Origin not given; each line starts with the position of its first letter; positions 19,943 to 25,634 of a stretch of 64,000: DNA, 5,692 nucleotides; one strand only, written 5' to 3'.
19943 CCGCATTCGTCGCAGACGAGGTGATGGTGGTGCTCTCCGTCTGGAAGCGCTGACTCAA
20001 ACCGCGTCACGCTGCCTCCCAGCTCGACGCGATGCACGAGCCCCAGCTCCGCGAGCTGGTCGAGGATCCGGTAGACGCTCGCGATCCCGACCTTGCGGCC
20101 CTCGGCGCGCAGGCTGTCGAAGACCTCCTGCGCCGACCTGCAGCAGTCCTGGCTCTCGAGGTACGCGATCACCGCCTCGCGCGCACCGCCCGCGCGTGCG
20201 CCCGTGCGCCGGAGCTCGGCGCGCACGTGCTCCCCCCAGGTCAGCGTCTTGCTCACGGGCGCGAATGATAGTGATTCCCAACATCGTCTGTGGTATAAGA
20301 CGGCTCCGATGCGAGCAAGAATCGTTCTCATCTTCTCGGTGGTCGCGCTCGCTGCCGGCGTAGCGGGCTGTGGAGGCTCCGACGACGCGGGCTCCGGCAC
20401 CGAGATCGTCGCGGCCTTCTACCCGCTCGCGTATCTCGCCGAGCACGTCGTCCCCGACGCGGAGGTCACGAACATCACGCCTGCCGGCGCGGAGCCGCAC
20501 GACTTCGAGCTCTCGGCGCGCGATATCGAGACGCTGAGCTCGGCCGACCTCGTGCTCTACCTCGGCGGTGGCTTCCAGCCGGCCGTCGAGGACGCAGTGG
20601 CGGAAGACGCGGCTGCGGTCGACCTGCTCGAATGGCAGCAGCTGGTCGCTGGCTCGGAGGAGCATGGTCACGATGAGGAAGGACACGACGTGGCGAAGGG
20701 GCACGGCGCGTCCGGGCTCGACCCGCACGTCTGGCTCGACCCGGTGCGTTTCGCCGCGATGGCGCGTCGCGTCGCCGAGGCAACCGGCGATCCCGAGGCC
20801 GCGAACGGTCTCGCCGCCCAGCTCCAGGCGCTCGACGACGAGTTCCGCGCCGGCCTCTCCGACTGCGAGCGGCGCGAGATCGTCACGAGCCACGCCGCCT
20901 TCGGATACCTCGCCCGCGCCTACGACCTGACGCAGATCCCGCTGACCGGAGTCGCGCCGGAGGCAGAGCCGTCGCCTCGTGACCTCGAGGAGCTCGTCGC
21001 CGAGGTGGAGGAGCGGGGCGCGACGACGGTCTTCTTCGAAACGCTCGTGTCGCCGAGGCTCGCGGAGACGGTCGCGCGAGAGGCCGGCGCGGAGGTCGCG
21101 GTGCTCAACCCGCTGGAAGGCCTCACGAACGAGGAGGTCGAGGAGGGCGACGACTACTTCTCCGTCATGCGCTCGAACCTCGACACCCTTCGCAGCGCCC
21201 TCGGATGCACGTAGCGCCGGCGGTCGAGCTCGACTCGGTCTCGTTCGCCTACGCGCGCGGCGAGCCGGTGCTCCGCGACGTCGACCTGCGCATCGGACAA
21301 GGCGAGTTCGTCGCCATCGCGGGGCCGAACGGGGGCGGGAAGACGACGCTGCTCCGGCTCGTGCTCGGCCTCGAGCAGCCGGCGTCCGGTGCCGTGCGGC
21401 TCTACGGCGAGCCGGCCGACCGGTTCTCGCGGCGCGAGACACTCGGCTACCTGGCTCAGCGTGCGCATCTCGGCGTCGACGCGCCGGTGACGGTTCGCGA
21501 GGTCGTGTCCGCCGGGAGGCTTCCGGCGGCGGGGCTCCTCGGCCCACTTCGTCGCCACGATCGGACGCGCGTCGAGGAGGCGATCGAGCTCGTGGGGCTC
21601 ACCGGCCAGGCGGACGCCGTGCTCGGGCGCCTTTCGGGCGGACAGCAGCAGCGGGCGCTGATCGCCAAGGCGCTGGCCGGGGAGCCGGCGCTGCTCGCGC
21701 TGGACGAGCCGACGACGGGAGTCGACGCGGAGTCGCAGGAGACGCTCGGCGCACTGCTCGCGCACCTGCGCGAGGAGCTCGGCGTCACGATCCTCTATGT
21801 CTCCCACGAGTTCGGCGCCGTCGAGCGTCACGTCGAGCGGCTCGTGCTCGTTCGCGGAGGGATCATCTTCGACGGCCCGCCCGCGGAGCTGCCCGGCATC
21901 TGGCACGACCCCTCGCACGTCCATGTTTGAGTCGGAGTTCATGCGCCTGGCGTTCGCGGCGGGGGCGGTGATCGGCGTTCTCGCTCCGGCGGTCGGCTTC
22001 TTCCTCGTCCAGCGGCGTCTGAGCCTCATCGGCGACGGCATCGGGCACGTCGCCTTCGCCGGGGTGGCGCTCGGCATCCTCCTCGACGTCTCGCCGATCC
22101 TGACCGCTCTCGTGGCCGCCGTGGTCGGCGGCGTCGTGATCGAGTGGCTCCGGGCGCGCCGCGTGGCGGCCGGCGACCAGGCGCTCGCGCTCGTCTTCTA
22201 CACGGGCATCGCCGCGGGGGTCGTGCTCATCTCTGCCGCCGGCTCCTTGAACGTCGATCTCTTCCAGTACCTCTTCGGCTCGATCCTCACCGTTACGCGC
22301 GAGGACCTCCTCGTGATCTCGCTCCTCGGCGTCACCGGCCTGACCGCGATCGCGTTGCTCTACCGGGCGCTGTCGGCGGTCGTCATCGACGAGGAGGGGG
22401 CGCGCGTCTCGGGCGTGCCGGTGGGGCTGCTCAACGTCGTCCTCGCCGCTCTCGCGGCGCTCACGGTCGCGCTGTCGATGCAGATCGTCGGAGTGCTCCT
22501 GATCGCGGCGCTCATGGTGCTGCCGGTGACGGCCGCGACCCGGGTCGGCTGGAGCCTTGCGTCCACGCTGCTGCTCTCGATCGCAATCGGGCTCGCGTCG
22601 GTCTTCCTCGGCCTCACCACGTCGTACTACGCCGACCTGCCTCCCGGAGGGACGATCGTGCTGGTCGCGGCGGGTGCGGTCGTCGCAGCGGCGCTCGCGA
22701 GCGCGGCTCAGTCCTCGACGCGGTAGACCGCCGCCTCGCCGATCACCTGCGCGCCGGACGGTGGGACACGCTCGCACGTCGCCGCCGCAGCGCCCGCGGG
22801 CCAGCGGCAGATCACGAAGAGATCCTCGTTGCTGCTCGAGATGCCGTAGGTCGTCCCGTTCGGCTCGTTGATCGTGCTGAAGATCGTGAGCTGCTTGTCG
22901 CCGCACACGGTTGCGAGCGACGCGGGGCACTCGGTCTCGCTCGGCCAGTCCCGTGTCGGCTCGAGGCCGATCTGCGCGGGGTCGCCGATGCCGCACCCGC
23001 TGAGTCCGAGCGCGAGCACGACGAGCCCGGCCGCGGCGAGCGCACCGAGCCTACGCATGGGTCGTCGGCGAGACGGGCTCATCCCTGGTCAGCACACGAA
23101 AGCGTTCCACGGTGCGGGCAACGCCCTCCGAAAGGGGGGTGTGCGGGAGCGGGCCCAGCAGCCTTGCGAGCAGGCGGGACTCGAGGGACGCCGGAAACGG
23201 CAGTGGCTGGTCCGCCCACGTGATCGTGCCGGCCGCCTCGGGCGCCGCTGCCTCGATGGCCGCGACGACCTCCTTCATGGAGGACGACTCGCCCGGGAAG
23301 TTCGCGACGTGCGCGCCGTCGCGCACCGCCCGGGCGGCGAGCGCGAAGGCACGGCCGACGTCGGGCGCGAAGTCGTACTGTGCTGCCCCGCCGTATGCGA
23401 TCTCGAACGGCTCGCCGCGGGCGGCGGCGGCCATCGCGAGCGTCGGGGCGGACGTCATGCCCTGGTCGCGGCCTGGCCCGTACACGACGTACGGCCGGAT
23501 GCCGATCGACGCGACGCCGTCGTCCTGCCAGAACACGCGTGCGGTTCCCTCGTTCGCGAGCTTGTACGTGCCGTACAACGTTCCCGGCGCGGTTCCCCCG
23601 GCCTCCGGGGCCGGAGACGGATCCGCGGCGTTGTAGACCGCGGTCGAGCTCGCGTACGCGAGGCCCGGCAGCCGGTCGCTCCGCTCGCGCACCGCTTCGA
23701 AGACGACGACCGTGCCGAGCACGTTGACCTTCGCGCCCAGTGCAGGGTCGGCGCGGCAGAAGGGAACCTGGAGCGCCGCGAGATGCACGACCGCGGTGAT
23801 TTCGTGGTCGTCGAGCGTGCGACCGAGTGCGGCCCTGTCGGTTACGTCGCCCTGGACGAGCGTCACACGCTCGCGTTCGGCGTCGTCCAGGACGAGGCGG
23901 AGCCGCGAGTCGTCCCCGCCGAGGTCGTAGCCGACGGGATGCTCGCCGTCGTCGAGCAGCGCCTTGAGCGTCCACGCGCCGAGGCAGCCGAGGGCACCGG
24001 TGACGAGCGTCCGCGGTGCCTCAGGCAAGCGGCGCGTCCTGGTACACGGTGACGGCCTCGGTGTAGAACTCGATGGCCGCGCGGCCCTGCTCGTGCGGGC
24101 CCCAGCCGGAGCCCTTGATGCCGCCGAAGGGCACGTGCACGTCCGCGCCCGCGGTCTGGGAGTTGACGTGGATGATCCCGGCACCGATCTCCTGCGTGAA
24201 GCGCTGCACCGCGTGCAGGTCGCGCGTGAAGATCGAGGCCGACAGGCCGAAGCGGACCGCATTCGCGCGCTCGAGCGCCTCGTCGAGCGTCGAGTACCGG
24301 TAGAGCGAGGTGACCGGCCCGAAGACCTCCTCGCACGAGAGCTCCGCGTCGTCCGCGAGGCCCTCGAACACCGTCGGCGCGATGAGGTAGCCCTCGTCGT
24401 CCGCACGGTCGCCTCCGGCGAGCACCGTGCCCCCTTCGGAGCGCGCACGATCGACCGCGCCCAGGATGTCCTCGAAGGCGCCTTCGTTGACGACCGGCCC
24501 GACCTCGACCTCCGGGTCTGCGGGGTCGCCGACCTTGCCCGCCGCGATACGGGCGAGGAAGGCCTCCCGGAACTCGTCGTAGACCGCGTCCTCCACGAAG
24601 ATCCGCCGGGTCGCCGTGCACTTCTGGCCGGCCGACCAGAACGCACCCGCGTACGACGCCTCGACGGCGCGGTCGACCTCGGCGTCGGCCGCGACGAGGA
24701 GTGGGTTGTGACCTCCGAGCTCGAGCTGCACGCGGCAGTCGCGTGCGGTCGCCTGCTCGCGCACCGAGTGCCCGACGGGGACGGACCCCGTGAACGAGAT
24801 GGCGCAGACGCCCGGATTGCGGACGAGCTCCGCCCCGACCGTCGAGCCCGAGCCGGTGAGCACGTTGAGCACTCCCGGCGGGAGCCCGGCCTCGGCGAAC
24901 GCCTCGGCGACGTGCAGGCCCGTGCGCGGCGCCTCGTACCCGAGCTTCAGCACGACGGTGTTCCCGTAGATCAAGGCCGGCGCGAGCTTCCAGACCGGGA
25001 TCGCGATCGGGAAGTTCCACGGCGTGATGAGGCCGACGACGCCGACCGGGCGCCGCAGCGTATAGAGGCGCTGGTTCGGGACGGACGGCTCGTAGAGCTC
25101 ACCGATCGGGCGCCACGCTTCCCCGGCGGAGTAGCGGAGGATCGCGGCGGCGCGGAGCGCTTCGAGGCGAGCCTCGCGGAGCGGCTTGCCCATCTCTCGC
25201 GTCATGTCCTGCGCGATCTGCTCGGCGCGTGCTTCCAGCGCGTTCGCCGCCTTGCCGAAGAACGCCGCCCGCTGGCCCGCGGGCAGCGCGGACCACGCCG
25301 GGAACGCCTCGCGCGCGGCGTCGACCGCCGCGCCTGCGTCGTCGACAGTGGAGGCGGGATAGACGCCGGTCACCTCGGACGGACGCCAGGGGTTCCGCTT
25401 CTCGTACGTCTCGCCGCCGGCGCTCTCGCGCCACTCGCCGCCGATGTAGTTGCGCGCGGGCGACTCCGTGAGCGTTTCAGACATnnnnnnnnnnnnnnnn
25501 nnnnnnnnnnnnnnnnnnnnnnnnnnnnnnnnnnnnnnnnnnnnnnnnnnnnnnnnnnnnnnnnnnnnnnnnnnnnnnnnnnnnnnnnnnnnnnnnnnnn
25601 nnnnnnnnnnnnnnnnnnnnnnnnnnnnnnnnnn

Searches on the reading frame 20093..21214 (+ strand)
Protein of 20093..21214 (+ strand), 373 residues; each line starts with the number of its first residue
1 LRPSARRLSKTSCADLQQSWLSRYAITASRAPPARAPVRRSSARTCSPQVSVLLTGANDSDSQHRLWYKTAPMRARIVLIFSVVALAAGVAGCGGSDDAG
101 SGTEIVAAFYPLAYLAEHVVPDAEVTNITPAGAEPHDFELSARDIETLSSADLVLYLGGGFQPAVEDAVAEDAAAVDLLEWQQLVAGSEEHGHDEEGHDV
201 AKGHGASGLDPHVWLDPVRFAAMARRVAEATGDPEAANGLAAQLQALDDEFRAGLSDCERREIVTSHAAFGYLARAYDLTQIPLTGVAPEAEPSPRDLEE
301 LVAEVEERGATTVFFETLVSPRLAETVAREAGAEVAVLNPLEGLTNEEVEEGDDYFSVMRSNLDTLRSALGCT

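Call 13: search_protein_families(library=pfam, proteins=[window:20093-21214:+], max_evalue=0.001)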
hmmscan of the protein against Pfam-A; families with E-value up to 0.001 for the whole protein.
window:20093-21214:+ (373 aa): 1 family
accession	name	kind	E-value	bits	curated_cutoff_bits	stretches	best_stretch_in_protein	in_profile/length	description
PF01297.22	ZnuA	-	5.2e-72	242.9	29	1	105-369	1-263/263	Zinc-uptake complex component A periplasmic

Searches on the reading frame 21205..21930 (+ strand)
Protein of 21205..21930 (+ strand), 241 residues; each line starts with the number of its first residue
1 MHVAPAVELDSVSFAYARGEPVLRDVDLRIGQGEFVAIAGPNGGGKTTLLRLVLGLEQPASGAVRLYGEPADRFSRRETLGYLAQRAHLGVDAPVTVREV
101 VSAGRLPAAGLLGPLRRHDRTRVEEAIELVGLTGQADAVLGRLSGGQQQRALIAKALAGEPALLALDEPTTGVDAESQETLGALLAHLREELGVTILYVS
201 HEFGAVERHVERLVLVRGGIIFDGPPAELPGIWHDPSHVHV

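Call 13: search_protein_families(library=pfam, proteins=[window:21205-21930:+], max_evalue=0.001)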
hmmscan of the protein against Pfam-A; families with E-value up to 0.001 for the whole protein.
window:21205-21930:+ (241 aa): 4 families
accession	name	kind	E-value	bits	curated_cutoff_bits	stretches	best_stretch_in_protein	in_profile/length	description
PF00005.33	ABC_tran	-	9.3e-30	104.4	25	1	23-171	1-137/137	ABC transporter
PF13304.12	AAA_21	-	5.9e-08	33.6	27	0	134-201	229-298/304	AAA domain, putative AbiEii toxin, Type IV TA system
PF13191.12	AAA_16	-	0.00013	23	32.6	1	28-190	19-161/167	AAA ATPase domain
PF13401.12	AAA_22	-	0.00079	20.2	27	0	33-93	5-64/130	AAA domain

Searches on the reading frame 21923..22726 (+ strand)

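Call 13: search_protein_families(library=pfam, proteins=[window:21923-22726:+], max_evalue=0.001)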
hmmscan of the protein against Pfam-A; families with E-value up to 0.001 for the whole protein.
window:21923-22726:+ (267 aa): 2 families
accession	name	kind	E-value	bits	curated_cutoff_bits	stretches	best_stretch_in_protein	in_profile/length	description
PF00950.22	ABC-3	-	1.3e-61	208.8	20.1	1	4-257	2-255/258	ABC 3 transport family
PF01032.23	FecCD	-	9.9e-06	25.2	26.5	1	39-233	78-281/311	FecCD transport family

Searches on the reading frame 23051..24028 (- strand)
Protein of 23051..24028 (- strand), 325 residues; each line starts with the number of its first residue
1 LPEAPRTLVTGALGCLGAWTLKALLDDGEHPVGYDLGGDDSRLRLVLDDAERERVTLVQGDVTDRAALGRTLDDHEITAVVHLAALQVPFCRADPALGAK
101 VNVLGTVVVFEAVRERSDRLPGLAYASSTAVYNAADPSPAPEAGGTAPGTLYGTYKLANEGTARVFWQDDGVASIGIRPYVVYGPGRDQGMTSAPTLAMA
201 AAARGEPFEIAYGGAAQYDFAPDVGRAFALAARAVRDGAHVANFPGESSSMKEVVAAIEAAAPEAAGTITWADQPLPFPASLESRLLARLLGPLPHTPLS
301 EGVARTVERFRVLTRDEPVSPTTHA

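Call 13: search_protein_families(library=pfam, proteins=[window:23051-24028:-], max_evalue=0.001)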
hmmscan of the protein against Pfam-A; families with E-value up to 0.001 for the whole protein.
window:23051-24028:- (325 aa): 5 families
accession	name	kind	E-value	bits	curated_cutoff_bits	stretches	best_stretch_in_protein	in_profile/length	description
PF01370.27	Epimerase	-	5.4e-30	105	20.9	1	8-240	2-233/240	NAD dependent epimerase/dehydratase family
PF16363.11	GDP_Man_Dehyd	-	4.2e-25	89.4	27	1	8-257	1-261/332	GDP-mannose 4,6 dehydratase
PF01073.25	3Beta_HSD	-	1.7e-10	40.9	22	1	8-131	1-119/280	3-beta hydroxysteroid dehydrogenase/isomerase family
PF04321.23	RmlD_sub_bind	-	1.5e-09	37.8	27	1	7-164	3-137/287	RmlD substrate binding domain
PF02719.21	Polysacc_synt_2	-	9.3e-08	32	20.2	1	8-115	2-117/293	Polysaccharide biosynthesis protein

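Call 17: search_protein_families(library=ncbifam, proteins=[window:23051-24028:-], max_evalue=0.00001)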
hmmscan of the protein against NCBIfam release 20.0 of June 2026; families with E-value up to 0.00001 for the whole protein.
window:23051-24028:- (325 aa): 10 families
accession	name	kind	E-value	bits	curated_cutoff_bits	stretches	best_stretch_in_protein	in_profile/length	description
NF043036.1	ErythonDh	equivalog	1.4e-19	70.4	325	1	7-160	3-157/321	D-erythronate dehydrogenase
TIGR01179.1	galE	equivalog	6.5e-19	67.9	262.3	1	7-164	2-157/332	UDP-glucose 4-epimerase GalE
TIGR04180.1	EDH_00030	hypoth_equivalog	2e-14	53.4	475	1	8-207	2-199/297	NAD-dependent 4,6-dehydratase LegB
TIGR01181.1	dTDP_gluc_dehyt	equivalog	2.3e-14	53.2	365.1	1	7-310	2-311/321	dTDP-glucose 4,6-dehydratase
NF007956.0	PRK10675.1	subfamily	8.8e-13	48.1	394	1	6-160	2-157/338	UDP-glucose 4-epimerase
TIGR02622.1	CDP_4_6_dhtase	equivalog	6e-10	38.8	278.45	1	6-117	6-119/352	CDP-glucose 4,6-dehydratase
TIGR03466.1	HpnA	hypoth_equivalog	2.5e-09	36.5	367.65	1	7-207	3-194/327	hopanoid-associated sugar epimerase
NF042422.1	oxyalk_red_OleD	equivalog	4.2e-09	36.2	580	1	7-200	3-183/329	2-alkyl-3-oxoalkanoate reductase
NF011728.1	PRK15181.1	equivalog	1.6e-07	30.7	760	1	7-220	18-235/348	Vi polysaccharide biosynthesis UDP-N-acetylglucosaminuronic acid C-4 epimerase TviC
NF007490.0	PRK10084.1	subfamily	6.6e-06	25.3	649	1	8-117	4-115/361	dTDP-glucose 4,6-dehydratase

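Call 49: search_solved_structures(query=window:23051-24028:-, max_evalue=1e-10)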
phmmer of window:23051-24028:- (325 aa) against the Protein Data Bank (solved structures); distinct sequences matched with E-value up to 1e-10: 5.
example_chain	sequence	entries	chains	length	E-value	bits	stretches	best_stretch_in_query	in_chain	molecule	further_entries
7ys8_A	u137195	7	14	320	1.7e-23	86.5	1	6-312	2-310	UDP-glucose 4-epimerase | UDP-glucose 4-epimerase along with EC 5.1.3.2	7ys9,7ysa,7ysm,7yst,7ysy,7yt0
10ke_A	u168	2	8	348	8.4e-16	61.2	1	5-240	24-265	Capsular polysaccharide biosynthesis protein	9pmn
5u4q_A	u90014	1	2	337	1.8e-15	60.1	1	4-220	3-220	dTDP-glucose 4,6-dehydratase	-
6dnt_A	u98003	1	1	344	2.2e-13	53.2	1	7-239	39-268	NAD-dependent epimerase/dehydratase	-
2p5u_A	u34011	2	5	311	5.9e-12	48.5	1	6-311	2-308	UDP-glucose 4-epimerase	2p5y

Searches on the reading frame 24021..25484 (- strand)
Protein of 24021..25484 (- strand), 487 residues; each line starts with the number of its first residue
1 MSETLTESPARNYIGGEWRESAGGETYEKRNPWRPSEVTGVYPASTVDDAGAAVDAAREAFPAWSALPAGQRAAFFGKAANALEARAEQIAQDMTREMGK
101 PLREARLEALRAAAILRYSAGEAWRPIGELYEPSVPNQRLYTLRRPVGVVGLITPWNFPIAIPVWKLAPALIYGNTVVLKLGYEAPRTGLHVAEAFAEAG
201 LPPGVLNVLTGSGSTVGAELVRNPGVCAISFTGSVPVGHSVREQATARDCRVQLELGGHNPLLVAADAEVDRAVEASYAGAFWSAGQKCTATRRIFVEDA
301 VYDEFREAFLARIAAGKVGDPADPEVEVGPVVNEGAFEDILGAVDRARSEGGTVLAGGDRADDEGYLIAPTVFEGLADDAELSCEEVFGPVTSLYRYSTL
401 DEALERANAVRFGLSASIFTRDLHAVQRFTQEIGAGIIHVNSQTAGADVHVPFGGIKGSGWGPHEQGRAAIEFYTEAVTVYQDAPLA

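Call 13: search_protein_families(library=pfam, proteins=[window:24021-25484:-], max_evalue=0.001)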
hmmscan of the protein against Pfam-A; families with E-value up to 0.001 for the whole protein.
window:24021-25484:- (487 aa): 1 family
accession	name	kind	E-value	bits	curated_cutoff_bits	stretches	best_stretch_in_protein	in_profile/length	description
PF00171.27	Aldedh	-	2.6e-157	524.5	23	1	18-480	1-461/461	Aldehyde dehydrogenase family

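Call 17: search_protein_families(library=ncbifam, proteins=[window:24021-25484:-], max_evalue=0.00001)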
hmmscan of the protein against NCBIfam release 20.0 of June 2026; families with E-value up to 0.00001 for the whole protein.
window:24021-25484:- (487 aa): 44 families (the best 25 are shown)
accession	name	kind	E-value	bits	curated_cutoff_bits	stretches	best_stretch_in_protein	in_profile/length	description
NF042993.1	AlphKGSA_gudD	equivalog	2.2e-160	534.6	770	1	11-481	5-479/481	alpha-ketoglutaric semialdehyde dehydrogenase GucD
NF052305.1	DioxValDhHalo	equivalog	1.3e-148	495.9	750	1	10-483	5-482/483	2,5-dioxovalerate dehydrogenase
NF009725.0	PRK13252.1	equivalog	2.4e-116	389.1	593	1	10-481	7-478/488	betaine-aldehyde dehydrogenase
TIGR01804.1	BADH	equivalog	1.3e-113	379.9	668.6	1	13-476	1-465/467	betaine-aldehyde dehydrogenase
TIGR02299.1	HpaE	equivalog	2.5e-113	379.2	638.35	1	12-480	3-474/488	5-carboxymethyl-2-hydroxymuconate semialdehyde dehydrogenase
NF010000.0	PRK13473.1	subfamily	2.3e-110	369.5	615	1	11-476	4-466/475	aminobutyraldehyde dehydrogenase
TIGR01780.1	SSADH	subfamily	5.8e-107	358.4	646.35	1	40-476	11-446/448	succinate-semialdehyde dehydrogenase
NF045735.1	PaDhStyDPseudo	equivalog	9.6e-107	357.6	850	1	12-480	5-479/483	phenylacetaldehyde dehydrogenase StyD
NF006916.0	PRK09407.1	equivalog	4.2e-105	352.3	521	1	21-482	30-492/526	succinic semialdehyde dehydrogenase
NF045736.1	PaDhStyDRhodo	equivalog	1.7e-103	346.7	800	1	11-479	4-474/479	phenylacetaldehyde dehydrogenase StyD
NF040648.1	lactal_redase_Meth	equivalog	4.6e-102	342.4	650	1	25-476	11-456/463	lactaldehyde dehydrogenase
TIGR03216.1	OH_muco_semi_DH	equivalog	8.2e-101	338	693.25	1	11-480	2-477/481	2-hydroxymuconic semialdehyde dehydrogenase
NF008415.0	PRK11241.1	equivalog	2e-99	333.5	828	1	12-476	13-474/482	NADP-dependent succinate-semialdehyde dehydrogenase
NF007497.0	PRK10090.1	equivalog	3.3e-98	329.5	500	1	11-481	8-476/480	aldehyde dehydrogenase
NF006915.0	PRK09406.1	equivalog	1.7e-97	327.2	730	1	39-480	14-454/457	NADP-dependent succinic semialdehyde dehydrogenase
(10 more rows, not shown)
